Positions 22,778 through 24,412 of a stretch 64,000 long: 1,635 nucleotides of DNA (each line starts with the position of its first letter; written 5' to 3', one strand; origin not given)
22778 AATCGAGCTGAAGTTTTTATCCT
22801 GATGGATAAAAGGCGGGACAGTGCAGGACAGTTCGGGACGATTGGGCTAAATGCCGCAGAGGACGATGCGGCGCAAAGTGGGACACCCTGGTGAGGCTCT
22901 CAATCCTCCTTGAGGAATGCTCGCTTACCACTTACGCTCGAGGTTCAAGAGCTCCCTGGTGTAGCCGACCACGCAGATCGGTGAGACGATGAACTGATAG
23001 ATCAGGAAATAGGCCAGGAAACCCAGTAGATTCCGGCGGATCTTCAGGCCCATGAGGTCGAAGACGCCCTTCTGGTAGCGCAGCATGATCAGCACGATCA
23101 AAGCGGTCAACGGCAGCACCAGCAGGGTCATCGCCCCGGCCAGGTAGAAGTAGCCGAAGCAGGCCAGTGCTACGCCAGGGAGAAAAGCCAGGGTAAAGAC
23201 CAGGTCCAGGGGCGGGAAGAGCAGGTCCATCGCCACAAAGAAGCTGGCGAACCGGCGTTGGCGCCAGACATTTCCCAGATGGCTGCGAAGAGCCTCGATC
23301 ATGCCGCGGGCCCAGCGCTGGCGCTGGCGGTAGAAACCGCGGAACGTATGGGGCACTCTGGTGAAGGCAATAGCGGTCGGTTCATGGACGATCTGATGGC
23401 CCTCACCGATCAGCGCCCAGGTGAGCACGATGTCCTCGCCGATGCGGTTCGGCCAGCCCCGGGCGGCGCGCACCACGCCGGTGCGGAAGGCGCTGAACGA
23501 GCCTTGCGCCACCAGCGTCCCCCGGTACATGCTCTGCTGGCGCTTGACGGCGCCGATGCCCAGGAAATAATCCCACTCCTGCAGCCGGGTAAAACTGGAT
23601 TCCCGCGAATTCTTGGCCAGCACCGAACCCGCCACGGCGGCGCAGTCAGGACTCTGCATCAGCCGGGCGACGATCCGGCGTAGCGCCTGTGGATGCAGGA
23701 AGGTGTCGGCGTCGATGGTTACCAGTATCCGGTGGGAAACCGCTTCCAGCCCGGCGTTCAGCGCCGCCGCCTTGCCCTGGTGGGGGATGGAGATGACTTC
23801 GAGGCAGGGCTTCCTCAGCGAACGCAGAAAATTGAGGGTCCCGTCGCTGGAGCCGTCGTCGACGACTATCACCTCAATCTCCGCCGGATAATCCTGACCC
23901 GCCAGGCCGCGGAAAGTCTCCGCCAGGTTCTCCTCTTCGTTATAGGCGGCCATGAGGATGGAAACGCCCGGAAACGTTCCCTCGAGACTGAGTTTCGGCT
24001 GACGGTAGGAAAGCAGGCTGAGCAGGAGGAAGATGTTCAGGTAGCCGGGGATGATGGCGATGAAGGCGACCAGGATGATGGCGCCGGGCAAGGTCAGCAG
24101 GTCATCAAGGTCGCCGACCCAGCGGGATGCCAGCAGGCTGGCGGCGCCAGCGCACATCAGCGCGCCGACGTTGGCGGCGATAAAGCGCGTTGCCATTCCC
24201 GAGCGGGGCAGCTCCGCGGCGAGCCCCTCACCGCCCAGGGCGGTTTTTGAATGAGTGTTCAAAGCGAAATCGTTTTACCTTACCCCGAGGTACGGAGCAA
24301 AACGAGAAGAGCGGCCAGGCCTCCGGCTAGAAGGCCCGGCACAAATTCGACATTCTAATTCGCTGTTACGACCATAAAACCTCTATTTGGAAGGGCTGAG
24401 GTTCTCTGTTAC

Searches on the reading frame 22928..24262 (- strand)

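Call 40: search_protein_families(library=pfam, max_evalue=0.00001, proteins=[window:22928-24262:-])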
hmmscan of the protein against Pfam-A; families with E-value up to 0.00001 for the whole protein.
window:22928-24262:- (445 aa): 6 families
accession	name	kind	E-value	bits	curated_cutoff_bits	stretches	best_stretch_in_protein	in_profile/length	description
PF00535.33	Glycos_transf_2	-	1.3e-30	107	23.3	1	101-264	1-164/168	Glycosyl transferase family 2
PF13641.12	Glyco_tranf_2_3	-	1.2e-28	101.2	27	1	98-320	1-230/230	Glycosyltransferase like family 2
PF13632.12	Glyco_trans_2_3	-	8.3e-23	81.7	27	1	180-383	2-192/198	Glycosyl transferase family group 2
PF03142.21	Chitin_synth_2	-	8.2e-15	54.9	27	1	171-269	196-294/527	Chitin synthase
PF13506.12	Glyco_transf_21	-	1.1e-11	44.9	21.7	1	163-319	17-174/174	Glycosyl transferase family 21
PF10111.15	Glyco_tranf_2_2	-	5.5e-09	36.4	27.3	1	102-241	2-148/276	Glycosyltransferase like family 2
